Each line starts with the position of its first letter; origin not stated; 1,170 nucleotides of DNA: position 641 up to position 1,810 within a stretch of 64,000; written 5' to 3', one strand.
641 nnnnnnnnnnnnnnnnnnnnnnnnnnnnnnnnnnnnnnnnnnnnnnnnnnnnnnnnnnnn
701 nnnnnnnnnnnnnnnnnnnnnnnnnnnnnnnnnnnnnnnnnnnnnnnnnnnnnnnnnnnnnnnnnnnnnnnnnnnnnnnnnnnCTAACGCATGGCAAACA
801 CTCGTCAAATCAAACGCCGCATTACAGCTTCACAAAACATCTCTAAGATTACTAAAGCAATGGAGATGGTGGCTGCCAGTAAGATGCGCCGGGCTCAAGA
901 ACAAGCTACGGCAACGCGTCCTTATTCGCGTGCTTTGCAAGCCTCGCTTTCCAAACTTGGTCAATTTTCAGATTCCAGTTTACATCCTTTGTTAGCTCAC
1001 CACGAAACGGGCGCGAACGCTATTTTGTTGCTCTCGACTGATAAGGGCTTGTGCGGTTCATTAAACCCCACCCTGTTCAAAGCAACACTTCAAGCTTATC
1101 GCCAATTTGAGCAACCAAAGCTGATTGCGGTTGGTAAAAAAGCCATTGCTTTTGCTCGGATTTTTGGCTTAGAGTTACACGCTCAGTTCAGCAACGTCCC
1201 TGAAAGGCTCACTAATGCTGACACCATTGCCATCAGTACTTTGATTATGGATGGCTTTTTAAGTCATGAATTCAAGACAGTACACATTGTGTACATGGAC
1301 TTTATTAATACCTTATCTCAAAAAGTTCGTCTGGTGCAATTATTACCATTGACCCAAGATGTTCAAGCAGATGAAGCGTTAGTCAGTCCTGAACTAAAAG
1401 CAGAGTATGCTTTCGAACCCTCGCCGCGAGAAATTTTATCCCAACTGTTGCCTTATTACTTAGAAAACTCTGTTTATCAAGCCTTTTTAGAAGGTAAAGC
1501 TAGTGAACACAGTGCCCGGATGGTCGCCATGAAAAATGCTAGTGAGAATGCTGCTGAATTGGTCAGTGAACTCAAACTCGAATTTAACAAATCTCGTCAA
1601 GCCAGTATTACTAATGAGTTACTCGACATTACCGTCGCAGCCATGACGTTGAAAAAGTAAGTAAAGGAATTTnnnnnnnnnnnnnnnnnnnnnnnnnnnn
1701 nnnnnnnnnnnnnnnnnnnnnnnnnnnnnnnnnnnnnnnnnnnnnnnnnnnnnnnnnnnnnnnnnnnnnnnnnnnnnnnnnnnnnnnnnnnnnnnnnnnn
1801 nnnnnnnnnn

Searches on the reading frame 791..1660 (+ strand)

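Call 34: search_protein_families(library=pfam, proteins=[window:791-1660:+], max_evalue=0.0001)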
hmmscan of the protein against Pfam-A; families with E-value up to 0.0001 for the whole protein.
window:791-1660:+ (289 aa): 1 family
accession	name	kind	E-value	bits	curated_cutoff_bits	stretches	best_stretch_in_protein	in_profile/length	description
PF00231.24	ATP-synt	-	2.5e-86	290.4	39.9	1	3-285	1-283/285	ATP synthase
